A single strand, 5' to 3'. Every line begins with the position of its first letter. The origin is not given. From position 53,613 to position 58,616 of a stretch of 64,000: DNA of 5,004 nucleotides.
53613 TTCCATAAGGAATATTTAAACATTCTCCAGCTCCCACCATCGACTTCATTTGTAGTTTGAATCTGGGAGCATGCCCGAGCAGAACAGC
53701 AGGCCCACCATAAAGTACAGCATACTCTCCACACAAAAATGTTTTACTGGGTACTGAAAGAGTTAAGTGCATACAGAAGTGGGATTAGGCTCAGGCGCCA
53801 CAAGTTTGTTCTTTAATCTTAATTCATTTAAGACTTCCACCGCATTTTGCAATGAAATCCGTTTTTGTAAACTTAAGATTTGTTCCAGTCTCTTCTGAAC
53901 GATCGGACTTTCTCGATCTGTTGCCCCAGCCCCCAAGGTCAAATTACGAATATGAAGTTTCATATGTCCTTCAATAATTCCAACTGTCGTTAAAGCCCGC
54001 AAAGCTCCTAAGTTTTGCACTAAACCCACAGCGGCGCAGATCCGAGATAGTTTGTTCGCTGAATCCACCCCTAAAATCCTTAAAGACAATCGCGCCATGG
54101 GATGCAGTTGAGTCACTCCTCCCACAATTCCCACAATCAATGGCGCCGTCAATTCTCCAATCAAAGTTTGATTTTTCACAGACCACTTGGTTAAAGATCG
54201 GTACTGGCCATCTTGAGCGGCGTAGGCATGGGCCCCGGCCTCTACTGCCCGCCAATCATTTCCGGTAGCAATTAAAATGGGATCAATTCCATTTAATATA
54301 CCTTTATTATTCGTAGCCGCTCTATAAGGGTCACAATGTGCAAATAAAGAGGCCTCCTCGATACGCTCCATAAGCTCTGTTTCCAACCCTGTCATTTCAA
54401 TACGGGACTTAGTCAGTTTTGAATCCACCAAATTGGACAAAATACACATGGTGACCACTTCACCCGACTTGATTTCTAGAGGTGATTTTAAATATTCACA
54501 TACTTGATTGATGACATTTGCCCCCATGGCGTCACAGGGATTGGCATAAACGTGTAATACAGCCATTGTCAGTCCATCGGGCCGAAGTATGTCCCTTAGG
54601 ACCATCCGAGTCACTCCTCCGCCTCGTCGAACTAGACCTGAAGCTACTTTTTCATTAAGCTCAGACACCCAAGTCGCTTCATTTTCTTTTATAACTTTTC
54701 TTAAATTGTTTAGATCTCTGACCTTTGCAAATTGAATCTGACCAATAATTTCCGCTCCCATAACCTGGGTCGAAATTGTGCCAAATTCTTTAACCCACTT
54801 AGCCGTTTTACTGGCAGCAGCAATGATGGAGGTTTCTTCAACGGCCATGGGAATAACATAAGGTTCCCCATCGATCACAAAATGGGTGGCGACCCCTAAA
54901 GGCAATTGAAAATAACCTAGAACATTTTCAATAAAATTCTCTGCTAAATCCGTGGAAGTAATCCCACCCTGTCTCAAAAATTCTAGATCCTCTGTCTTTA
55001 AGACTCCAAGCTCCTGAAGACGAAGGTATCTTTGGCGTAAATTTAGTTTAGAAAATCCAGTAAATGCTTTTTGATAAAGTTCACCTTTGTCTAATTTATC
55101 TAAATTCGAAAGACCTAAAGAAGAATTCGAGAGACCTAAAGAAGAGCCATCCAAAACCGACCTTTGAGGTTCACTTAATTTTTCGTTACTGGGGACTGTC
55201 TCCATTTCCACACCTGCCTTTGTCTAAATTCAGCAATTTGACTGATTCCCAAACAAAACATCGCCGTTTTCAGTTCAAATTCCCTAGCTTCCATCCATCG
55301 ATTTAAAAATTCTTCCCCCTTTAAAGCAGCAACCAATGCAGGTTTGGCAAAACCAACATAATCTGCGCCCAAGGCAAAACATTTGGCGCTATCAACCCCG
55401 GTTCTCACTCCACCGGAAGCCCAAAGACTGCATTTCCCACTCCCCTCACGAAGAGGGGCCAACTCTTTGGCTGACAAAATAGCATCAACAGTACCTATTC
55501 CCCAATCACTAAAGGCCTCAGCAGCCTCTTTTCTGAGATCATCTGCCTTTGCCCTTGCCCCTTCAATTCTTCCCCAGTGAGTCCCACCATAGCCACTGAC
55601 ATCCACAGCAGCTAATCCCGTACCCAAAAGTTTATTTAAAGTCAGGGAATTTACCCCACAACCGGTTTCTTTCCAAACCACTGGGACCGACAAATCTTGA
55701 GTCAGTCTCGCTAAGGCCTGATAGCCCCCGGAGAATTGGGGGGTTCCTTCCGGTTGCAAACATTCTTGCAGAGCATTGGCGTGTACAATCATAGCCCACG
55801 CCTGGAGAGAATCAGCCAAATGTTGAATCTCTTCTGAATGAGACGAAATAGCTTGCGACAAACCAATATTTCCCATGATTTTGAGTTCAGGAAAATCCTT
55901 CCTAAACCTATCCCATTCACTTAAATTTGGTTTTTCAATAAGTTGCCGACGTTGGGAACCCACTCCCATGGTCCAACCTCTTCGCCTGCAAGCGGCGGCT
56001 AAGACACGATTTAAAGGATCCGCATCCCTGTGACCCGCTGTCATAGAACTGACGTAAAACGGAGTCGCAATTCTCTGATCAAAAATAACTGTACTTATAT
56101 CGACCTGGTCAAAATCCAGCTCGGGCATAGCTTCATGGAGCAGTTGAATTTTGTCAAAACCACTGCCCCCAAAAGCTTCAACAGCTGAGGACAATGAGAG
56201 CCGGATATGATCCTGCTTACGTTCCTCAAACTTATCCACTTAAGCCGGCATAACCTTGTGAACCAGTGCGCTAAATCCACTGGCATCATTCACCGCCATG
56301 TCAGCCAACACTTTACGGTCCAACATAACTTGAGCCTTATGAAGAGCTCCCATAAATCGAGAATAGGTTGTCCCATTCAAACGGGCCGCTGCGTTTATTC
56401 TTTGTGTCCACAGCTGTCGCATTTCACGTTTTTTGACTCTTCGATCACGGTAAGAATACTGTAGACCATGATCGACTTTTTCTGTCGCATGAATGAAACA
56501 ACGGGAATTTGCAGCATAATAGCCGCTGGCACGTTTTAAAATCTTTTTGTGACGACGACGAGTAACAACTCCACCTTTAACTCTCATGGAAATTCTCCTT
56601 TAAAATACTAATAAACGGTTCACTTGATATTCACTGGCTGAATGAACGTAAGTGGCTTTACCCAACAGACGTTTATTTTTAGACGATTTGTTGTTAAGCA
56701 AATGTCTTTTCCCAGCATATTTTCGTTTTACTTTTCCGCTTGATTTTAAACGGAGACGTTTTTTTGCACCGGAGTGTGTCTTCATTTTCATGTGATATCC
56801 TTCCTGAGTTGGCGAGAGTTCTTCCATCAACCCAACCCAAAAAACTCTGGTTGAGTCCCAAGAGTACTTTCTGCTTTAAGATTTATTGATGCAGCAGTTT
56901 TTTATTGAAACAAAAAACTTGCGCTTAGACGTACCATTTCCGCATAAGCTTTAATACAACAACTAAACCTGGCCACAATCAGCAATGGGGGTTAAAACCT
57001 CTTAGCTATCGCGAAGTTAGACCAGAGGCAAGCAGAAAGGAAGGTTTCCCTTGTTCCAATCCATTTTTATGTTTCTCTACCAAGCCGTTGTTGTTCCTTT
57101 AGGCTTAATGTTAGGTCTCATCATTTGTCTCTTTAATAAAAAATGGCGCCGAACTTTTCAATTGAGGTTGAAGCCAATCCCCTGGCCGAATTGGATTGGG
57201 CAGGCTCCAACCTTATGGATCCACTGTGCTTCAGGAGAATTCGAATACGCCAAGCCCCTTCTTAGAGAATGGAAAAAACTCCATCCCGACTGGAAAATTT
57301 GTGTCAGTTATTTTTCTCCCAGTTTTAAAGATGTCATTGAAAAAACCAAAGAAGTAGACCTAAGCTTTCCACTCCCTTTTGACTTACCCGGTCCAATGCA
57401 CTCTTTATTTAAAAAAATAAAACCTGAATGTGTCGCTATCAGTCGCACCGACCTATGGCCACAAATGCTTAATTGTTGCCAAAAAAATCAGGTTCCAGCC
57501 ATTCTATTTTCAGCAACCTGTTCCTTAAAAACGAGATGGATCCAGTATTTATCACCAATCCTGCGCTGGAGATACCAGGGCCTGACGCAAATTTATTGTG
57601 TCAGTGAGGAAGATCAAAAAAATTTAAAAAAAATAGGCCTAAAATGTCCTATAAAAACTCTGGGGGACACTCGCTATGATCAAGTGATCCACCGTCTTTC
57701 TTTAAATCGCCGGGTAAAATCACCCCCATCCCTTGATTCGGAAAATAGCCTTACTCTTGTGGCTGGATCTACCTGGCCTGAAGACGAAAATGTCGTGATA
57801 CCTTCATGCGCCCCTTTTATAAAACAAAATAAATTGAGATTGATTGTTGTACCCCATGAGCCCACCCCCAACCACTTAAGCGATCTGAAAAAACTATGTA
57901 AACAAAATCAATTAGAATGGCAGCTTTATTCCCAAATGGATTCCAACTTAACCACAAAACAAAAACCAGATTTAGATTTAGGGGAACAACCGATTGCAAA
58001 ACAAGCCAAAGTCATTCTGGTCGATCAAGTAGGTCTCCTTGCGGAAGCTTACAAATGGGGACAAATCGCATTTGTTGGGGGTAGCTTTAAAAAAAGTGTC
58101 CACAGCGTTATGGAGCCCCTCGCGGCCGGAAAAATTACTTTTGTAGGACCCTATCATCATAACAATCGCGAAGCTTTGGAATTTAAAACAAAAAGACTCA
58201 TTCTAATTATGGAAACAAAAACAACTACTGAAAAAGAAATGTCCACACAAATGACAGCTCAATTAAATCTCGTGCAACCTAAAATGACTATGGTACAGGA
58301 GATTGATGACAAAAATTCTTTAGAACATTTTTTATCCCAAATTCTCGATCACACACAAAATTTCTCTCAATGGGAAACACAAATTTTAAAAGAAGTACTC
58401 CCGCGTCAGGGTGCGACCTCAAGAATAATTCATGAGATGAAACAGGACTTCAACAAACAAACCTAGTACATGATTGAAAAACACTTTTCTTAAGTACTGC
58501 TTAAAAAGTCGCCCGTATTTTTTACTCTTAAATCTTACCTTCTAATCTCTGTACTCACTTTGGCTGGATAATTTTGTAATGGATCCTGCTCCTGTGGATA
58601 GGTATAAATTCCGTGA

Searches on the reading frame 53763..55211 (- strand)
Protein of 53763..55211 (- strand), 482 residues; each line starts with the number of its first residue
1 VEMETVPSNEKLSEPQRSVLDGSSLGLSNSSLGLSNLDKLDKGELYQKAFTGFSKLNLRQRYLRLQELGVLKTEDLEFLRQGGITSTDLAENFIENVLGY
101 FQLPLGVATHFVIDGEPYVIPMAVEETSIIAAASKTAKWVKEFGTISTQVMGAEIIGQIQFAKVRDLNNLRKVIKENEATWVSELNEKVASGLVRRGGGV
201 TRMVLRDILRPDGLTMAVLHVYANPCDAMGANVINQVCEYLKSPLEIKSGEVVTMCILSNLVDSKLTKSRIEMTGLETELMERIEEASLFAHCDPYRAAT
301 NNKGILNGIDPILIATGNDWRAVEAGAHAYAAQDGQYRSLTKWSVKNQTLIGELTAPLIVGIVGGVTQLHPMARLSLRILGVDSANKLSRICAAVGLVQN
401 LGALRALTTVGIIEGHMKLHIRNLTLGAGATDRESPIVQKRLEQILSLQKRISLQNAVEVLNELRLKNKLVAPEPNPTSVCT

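Call 45: search_protein_families(library=pfam, proteins=[window:53763-55211:-], max_evalue=0.001)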
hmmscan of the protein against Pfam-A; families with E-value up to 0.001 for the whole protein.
window:53763-55211:- (482 aa): 1 family
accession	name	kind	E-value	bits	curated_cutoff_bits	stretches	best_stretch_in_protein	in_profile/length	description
PF00368.23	HMG-CoA_red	-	8.8e-92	308.4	27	1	64-420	5-367/368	Hydroxymethylglutaryl-coenzyme A reductase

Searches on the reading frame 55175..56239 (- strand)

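Call 45: search_protein_families(library=pfam, proteins=[window:55175-56239:-], max_evalue=0.001)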
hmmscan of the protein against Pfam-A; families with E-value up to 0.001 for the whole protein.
window:55175-56239:- (354 aa): 2 families
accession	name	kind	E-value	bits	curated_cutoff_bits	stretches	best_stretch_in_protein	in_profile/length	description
PF01070.24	FMN_dh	-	1.4e-20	74.1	24.9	2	173-344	207-349/350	FMN-dependent dehydrogenase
PF01645.23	Glu_synthase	-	1.6e-06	28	20.4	1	247-304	253-310/369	Conserved region in glutamate synthase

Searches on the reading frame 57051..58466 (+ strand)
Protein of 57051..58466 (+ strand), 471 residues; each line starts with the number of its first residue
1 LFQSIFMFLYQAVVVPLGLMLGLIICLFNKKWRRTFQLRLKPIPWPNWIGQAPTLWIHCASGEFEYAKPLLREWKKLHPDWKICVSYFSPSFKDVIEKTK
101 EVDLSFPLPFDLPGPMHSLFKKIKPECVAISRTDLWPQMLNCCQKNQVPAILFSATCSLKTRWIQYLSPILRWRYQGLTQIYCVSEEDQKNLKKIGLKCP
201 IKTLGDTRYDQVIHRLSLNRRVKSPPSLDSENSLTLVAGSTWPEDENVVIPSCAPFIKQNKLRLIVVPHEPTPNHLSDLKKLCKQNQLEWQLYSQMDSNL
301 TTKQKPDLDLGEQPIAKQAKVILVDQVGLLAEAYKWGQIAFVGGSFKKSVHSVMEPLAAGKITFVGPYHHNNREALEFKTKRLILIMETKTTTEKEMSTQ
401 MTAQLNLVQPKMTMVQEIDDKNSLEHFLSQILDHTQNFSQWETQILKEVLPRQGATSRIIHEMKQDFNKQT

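Call 45: search_protein_families(library=pfam, proteins=[window:57051-58466:+], max_evalue=0.001)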
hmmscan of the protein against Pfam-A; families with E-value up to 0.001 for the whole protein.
window:57051-58466:+ (471 aa): 1 family
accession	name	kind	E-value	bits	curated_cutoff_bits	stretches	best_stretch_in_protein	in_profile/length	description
PF04413.22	Glycos_transf_N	-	9.1e-33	113.7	23.9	1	51-211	15-179/179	3-Deoxy-D-manno-octulosonic-acid transferase (kdotransferase)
